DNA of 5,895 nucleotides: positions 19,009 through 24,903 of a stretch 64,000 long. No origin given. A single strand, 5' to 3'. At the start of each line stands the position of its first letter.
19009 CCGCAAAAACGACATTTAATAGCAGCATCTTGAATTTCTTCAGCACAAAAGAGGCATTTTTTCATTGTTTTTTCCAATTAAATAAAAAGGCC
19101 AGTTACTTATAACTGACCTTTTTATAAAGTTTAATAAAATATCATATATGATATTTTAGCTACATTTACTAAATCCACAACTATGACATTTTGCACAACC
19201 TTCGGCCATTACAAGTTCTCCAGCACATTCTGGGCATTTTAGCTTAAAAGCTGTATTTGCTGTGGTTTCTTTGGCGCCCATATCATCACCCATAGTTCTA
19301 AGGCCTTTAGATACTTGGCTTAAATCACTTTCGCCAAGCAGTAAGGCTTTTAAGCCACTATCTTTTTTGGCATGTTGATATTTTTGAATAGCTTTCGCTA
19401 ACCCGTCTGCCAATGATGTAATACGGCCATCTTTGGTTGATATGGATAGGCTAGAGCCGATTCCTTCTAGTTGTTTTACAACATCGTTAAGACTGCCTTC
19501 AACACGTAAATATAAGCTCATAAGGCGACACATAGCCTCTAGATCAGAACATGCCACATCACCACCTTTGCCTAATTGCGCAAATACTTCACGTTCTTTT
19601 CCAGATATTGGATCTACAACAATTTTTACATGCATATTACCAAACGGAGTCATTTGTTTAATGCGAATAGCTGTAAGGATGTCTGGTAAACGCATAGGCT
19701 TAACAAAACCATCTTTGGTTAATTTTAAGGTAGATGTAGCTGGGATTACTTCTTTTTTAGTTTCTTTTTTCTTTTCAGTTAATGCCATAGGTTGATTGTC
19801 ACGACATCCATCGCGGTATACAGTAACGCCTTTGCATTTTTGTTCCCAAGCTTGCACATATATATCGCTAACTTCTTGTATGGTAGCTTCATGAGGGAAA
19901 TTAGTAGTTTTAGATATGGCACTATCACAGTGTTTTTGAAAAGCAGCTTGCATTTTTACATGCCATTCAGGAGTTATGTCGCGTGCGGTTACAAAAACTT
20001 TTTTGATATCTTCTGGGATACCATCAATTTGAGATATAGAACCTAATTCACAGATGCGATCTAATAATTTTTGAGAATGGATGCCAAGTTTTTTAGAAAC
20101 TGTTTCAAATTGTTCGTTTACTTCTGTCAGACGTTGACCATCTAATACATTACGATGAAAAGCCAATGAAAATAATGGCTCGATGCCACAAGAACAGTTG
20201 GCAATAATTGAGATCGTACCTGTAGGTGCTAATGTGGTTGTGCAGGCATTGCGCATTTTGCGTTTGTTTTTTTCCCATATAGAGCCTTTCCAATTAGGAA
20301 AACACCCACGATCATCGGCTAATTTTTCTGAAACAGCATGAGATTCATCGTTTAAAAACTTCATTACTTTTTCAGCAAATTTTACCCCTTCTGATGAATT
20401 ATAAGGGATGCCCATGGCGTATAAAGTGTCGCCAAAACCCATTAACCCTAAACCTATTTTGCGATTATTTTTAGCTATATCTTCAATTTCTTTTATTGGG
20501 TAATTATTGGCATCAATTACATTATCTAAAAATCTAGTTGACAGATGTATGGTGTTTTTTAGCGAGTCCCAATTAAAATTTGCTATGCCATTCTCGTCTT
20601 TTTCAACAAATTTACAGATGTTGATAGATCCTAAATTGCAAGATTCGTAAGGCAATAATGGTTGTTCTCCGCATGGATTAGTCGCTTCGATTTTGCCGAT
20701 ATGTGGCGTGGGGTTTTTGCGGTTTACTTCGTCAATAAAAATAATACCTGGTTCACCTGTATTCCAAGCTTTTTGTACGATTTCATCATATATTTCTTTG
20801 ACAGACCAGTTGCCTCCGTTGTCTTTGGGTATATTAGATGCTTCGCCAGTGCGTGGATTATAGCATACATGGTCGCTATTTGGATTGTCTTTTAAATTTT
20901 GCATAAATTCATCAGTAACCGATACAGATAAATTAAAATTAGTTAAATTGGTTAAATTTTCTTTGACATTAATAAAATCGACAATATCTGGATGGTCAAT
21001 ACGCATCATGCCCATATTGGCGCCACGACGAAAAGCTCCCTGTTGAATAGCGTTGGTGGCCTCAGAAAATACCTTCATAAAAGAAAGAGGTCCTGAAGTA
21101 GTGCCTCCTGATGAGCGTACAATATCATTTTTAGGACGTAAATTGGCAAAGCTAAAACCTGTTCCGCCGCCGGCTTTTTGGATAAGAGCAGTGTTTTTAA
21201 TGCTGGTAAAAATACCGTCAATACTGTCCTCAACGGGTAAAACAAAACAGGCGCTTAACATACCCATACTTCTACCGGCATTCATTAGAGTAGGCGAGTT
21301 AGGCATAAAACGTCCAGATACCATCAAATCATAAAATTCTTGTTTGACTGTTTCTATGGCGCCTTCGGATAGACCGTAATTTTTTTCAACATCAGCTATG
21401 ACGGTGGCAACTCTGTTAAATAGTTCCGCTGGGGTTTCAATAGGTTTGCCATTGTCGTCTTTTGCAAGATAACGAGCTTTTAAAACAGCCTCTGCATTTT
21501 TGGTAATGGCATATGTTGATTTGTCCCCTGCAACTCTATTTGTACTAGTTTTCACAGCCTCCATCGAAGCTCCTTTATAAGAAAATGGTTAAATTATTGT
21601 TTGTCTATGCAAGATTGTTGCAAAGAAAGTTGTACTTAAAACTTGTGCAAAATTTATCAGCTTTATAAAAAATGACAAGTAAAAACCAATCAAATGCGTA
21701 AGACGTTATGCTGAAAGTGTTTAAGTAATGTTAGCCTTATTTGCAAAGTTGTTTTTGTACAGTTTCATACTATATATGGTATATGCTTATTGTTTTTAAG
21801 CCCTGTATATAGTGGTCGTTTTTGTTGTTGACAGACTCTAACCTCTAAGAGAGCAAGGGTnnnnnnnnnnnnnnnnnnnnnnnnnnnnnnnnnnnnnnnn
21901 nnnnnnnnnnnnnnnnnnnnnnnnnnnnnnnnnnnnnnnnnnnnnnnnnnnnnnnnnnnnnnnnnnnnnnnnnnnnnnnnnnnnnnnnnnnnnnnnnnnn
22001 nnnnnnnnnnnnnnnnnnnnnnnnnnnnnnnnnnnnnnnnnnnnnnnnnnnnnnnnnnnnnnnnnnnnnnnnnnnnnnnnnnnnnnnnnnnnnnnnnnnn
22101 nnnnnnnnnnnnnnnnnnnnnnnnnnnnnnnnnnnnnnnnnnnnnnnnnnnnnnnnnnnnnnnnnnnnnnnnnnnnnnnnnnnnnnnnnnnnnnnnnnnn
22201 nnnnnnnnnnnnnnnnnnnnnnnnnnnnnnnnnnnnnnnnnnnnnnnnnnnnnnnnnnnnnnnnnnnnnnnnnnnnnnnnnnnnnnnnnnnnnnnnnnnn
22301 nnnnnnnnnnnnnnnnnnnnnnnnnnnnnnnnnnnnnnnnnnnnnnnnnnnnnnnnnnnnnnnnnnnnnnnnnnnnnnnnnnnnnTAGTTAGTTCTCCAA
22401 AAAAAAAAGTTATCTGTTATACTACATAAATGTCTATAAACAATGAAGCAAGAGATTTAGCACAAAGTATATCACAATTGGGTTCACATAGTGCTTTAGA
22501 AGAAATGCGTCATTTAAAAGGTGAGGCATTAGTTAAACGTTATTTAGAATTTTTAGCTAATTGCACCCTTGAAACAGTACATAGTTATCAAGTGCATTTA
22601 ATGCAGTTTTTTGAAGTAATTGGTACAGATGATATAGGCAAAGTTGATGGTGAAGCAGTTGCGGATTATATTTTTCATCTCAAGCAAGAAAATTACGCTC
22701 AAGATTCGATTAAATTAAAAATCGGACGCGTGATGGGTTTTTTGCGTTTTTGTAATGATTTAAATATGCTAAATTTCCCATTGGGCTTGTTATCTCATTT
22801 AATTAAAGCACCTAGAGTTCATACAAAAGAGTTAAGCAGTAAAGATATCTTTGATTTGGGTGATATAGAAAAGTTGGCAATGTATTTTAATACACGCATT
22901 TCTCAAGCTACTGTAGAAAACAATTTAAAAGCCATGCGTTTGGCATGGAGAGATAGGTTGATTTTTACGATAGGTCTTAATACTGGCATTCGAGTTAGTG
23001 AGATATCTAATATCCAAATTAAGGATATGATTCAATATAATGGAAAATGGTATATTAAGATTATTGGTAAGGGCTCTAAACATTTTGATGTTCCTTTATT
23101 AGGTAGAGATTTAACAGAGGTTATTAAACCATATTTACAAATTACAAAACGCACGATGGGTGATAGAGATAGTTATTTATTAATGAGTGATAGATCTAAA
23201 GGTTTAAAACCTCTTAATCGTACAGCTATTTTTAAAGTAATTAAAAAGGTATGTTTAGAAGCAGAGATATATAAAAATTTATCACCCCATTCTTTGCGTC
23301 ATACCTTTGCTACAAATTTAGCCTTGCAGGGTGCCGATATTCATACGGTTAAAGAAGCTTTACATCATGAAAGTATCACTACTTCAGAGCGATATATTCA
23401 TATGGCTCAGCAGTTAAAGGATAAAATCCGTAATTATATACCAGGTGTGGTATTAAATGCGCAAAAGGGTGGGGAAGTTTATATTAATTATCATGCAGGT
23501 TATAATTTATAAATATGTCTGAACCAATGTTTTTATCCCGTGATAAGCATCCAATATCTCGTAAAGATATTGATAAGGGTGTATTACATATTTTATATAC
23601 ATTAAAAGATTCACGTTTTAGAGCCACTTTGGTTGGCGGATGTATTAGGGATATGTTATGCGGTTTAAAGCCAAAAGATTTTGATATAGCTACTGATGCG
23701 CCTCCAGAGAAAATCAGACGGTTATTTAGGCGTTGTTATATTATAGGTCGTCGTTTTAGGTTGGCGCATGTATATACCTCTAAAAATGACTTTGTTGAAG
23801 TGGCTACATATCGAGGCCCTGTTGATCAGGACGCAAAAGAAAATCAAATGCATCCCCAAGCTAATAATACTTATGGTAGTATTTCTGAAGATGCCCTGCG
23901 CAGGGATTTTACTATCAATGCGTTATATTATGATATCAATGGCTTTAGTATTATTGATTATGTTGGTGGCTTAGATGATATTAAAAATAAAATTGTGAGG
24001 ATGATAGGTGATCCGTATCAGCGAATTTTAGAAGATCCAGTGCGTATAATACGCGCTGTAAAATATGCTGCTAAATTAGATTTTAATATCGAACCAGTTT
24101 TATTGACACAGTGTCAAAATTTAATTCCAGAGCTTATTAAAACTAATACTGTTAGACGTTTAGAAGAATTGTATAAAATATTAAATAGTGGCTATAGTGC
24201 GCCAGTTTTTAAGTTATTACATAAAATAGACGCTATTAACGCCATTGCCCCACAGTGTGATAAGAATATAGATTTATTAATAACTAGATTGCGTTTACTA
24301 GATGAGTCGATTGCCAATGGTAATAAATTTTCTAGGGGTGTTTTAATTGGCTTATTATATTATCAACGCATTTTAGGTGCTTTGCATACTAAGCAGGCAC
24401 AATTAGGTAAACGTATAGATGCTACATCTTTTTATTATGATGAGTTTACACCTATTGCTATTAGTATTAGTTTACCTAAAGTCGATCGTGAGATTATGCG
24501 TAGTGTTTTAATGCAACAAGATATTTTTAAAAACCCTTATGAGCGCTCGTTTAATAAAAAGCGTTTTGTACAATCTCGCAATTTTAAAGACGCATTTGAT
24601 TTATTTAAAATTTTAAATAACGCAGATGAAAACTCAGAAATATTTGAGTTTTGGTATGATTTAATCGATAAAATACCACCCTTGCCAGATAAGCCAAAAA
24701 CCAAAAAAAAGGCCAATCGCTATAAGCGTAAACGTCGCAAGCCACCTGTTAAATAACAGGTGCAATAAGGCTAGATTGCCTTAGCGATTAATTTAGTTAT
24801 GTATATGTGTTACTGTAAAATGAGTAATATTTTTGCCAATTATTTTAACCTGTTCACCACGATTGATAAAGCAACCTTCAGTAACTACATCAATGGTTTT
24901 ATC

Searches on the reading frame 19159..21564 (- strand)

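Call 9: search_protein_families(library=pfam, proteins=[window:19159-21564:-], max_evalue=0.001)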
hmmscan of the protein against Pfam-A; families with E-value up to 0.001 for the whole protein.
window:19159-21564:- (802 aa): 3 families
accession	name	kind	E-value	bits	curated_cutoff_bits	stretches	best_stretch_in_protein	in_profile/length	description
PF02867.20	Ribonuc_red_lgC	-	5.5e-135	451.4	23.9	1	104-583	1-523/523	Ribonucleotide reductase, barrel domain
PF00317.26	Ribonuc_red_lgN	-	2.7e-22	79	28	1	21-100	4-76/77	Ribonucleotide reductase, all-alpha domain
PF12637.14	TSCPD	-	3.6e-15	56.5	22.8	1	639-729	11-87/88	TSCPD domain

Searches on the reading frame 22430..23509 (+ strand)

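Call 9: search_protein_families(library=pfam, proteins=[window:22430-23509:+], max_evalue=0.001)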
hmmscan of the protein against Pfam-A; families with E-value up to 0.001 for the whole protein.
window:22430-23509:+ (360 aa): 2 families
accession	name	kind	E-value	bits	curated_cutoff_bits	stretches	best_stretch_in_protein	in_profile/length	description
PF00589.27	Phage_integrase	-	1.5e-32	113.2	27.1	1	168-327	14-170/172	Phage integrase family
PF02899.23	Phage_int_SAM_1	-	0.0001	23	22.3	1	36-107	2-78/83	Phage integrase, N-terminal SAM-like domain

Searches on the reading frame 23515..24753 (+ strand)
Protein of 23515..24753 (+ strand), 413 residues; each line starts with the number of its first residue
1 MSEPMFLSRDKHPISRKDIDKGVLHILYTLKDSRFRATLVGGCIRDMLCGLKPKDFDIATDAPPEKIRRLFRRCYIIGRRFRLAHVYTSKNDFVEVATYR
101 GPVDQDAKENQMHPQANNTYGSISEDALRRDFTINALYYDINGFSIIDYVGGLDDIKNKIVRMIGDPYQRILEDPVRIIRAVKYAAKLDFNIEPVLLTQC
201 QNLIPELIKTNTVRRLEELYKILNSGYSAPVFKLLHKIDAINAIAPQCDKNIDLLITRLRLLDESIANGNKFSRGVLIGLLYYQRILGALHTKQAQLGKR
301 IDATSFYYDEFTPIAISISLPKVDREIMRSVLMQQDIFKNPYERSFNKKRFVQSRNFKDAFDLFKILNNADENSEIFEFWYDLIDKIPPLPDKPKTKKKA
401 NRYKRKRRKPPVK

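Call 9: search_protein_families(library=pfam, proteins=[window:23515-24753:+], max_evalue=0.001)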
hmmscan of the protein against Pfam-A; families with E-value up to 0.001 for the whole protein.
window:23515-24753:+ (413 aa): 3 families
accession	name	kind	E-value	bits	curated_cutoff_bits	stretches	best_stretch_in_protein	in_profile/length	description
PF01743.26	PolyA_pol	-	8.8e-36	123.5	23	1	39-162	3-126/126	Poly A polymerase head domain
PF12627.12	PolyA_pol_RNAbd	-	3e-07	30.5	22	1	189-249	1-61/64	Probable RNA and SrmB- binding site of polymerase A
PF12626.12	PolyA_pol_arg_C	-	6.4e-06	26.6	22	1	317-409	23-114/119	Polymerase A arginine-rich C-terminus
